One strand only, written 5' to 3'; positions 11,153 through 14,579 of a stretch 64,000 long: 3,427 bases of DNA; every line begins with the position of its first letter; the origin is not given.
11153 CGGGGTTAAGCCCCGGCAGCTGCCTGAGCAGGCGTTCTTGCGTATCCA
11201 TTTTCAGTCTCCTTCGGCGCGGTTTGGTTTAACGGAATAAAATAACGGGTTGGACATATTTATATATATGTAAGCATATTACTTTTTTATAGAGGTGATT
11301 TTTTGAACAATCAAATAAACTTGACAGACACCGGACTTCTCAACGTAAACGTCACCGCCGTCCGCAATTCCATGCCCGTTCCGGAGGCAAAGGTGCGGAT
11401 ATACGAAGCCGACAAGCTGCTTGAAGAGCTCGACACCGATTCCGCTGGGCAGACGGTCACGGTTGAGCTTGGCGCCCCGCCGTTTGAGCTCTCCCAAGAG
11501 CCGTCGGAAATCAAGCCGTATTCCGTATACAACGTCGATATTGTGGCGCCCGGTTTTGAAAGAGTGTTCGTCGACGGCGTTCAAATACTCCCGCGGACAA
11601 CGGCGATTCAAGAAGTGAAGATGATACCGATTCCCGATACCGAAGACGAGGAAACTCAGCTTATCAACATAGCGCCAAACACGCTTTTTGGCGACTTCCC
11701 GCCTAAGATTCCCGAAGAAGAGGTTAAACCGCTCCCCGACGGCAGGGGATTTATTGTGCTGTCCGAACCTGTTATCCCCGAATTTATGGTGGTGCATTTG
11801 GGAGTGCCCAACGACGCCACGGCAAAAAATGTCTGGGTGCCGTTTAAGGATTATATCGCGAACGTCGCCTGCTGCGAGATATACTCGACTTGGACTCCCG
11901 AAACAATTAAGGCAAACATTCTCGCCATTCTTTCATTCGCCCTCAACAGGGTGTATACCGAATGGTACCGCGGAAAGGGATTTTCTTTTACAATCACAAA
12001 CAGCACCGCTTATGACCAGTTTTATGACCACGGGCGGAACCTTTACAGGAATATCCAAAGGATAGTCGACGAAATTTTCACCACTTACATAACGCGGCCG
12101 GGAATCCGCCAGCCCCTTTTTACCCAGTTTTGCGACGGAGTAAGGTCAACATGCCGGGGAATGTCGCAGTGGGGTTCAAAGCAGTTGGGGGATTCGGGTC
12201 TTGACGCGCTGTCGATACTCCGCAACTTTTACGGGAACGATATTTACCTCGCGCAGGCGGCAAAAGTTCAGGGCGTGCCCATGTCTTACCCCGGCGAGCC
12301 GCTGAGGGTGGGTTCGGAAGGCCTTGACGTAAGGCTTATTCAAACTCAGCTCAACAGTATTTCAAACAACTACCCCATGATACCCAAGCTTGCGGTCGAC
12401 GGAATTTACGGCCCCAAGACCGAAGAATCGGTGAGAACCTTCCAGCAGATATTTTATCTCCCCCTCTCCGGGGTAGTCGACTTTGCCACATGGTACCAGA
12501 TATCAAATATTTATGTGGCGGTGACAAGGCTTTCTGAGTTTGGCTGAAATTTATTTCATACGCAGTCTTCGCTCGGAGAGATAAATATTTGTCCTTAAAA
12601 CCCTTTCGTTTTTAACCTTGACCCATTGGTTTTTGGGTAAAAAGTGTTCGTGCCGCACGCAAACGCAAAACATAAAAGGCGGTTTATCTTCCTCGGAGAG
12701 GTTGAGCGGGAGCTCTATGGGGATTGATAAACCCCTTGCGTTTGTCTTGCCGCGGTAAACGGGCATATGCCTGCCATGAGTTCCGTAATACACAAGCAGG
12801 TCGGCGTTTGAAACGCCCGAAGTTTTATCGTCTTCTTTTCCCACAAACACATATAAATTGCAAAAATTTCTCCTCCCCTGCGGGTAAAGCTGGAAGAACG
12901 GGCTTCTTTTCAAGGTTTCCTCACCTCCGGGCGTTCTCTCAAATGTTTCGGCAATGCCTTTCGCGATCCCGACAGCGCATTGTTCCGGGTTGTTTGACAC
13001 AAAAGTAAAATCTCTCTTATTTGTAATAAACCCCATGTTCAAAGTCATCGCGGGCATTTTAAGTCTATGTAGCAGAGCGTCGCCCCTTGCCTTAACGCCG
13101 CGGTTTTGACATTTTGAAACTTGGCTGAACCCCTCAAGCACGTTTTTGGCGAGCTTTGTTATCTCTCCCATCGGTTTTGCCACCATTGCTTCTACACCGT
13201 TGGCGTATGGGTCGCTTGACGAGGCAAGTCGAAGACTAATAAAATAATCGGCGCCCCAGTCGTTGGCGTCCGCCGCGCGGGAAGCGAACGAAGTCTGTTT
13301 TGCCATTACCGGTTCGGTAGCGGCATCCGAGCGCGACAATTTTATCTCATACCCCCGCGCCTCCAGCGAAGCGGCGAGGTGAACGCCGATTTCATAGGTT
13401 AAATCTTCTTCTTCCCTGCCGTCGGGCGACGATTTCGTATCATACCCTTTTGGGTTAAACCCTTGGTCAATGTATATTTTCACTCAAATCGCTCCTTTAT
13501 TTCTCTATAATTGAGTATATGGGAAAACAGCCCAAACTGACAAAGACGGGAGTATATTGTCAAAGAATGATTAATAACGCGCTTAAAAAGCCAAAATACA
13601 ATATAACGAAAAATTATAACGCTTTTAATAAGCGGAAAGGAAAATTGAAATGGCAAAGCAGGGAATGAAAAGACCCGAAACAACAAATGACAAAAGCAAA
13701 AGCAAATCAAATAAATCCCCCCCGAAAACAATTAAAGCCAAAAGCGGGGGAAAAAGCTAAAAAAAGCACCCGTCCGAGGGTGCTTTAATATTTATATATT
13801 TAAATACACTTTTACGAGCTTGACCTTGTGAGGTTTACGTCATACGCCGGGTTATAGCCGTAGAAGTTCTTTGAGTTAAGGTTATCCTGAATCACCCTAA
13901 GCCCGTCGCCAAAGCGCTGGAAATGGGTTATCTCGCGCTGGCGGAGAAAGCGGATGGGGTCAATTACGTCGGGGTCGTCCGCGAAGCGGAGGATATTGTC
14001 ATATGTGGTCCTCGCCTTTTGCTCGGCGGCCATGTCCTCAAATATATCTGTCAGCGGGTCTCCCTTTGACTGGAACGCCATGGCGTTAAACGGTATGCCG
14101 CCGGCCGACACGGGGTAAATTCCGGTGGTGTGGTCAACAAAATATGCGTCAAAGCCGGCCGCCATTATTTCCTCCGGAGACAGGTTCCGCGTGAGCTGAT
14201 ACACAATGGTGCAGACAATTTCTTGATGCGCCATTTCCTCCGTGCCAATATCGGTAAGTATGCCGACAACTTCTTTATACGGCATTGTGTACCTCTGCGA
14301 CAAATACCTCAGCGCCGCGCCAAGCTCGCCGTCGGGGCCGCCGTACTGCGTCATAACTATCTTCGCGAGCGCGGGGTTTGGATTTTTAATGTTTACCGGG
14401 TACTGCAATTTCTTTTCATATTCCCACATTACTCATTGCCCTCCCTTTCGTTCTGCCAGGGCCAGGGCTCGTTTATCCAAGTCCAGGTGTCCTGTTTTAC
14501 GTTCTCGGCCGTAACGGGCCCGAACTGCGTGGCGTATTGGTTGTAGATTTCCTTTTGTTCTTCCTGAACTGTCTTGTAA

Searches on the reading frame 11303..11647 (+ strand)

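Call 68: search_protein_families(library=pfam, proteins=[window:11303-11647:+], max_evalue=10)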
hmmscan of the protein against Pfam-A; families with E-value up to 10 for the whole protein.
window:11303-11647:+ (115 aa): 2 families
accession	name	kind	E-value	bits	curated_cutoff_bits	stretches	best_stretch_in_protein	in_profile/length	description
PF11974.14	bMG3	-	0.01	16.2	34.9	1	13-50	15-53/103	Bacterial alpha-2-macroglobulin MG3 domain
PF13620.12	CarboxypepD_reg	-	0.044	14.6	32.3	0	72-107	47-81/82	Carboxypeptidase regulatory-like domain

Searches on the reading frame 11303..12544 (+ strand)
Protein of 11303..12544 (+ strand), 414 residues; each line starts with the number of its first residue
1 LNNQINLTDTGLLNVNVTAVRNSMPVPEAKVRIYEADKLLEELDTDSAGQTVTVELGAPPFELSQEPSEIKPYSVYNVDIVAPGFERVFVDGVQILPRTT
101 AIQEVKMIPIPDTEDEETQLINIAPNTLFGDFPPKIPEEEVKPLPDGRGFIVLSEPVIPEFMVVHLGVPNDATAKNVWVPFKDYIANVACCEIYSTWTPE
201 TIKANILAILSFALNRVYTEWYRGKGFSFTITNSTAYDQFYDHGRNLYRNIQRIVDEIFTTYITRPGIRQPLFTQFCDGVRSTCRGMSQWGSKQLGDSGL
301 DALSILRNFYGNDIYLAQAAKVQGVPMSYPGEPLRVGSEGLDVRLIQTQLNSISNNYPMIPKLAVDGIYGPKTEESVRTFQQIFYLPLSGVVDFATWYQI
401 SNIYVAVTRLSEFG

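Call 3: search_protein_families(library=pfam, proteins=[window:11303-12544:+], max_evalue=0.1)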
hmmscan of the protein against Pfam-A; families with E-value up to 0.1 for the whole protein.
window:11303-12544:+ (414 aa): 3 families
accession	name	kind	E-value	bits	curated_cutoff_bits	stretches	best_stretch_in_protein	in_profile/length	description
PF01471.23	PG_binding_1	-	4e-13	49.8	23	1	340-399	2-56/57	Putative peptidoglycan binding domain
PF08486.15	SpoIID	-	0.00013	23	23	1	177-257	9-89/97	Stage II sporulation protein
PF11974.14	bMG3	-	0.075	13.4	34.9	0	13-50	15-53/103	Bacterial alpha-2-macroglobulin MG3 domain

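Call 4: search_protein_families(library=ncbifam, proteins=[window:11303-12544:+], max_evalue=0.1)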
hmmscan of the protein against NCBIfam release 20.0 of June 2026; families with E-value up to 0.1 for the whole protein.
window:11303-12544:+ (414 aa): 5 families
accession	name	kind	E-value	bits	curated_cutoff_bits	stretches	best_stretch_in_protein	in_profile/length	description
TIGR02669.1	SpoIID_LytB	domain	1.9e-08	34.6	83.3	2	286-312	239-265/270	SpoIID/LytB domain-containing protein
TIGR02869.1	spore_SleB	equivalog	3.4e-06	27.1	236.5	1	334-400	7-68/201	spore cortex-lytic enzyme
TIGR02870.1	spore_II_D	equivalog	0.00016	20.9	234.75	1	170-223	63-116/338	stage II sporulation protein D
NF052335.1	PdgHdaseHSB129560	equivalog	0.00052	19.4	500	1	336-400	202-261/330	peptidoglycan hydrolase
NF052336.1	PdgHdaseHSB100310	equivalog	0.00096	18.6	500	1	365-399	211-312/316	peptidoglycan hydrolase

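Call 14: search_solved_structures(query=window:11303-12544:+, max_evalue=0.01, show_alignments=1)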
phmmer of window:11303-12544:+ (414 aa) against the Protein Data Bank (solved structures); distinct sequences matched with E-value up to 0.01: 2.
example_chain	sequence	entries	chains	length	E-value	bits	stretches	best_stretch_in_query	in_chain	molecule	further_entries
9h68_A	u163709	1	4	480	1.1e-130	439.3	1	10-412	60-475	Spore cortex-lytic enzyme pre-pro-form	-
4xxt_A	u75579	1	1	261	0.0049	18.9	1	332-409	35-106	Fusion of predicted Zn-dependent amidase/peptidase (Cell wall hydrolase/DD-carboxypeptidas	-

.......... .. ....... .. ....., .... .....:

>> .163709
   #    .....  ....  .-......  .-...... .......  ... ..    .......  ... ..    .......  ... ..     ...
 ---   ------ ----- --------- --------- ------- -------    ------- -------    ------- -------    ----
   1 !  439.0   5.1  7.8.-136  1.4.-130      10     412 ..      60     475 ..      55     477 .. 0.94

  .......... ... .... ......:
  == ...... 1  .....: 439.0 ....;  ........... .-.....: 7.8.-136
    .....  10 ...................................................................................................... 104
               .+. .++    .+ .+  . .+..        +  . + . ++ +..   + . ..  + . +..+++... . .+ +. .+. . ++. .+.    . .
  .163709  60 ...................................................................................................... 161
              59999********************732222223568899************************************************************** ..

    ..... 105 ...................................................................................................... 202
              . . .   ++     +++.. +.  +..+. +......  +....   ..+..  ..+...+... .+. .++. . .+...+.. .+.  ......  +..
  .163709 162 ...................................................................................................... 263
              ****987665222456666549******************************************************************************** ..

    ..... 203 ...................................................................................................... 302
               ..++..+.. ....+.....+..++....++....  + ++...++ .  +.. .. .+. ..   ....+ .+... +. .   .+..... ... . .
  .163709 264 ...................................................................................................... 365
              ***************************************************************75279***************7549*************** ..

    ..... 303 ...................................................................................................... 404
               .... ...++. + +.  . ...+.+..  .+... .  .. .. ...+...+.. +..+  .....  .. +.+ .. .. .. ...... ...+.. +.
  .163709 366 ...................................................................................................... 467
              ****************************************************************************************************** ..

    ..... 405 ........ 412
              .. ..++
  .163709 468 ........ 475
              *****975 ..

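Call 16: find_homologous_proteins(query=window:11303-12544:+, region=1-120, max_evalue=0.001)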
Query window:11303-12544:+, residues 1-120 (120 aa): 1 proteins with E <= 0.001 among 97 candidates.
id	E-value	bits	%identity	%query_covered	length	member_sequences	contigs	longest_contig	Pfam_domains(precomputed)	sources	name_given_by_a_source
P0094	8.2e-69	246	99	100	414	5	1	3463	PF01471.24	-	-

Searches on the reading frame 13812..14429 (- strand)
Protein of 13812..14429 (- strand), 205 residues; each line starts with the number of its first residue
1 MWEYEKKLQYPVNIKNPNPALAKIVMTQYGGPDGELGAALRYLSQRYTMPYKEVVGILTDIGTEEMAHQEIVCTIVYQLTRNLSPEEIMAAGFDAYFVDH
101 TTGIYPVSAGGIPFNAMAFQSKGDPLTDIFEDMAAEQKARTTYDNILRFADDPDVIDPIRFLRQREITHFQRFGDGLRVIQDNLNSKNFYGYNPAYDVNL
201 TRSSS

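Call 3: search_protein_families(library=pfam, proteins=[window:13812-14429:-], max_evalue=0.1)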
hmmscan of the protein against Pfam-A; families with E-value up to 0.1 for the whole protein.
window:13812-14429:- (205 aa): 3 families
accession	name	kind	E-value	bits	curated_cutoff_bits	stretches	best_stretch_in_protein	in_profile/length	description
PF05067.18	Mn_catalase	-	5.6e-48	163.8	27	1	1-183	1-197/284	Manganese containing catalase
PF06175.17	MiaE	-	0.035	14.4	27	0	42-95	48-99/199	tRNA-(MS[2]IO[6]A)-hydroxylase (MiaE)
PF02915.23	Rubrerythrin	-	0.05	14.4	22.8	0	34-172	9-132/137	Rubrerythrin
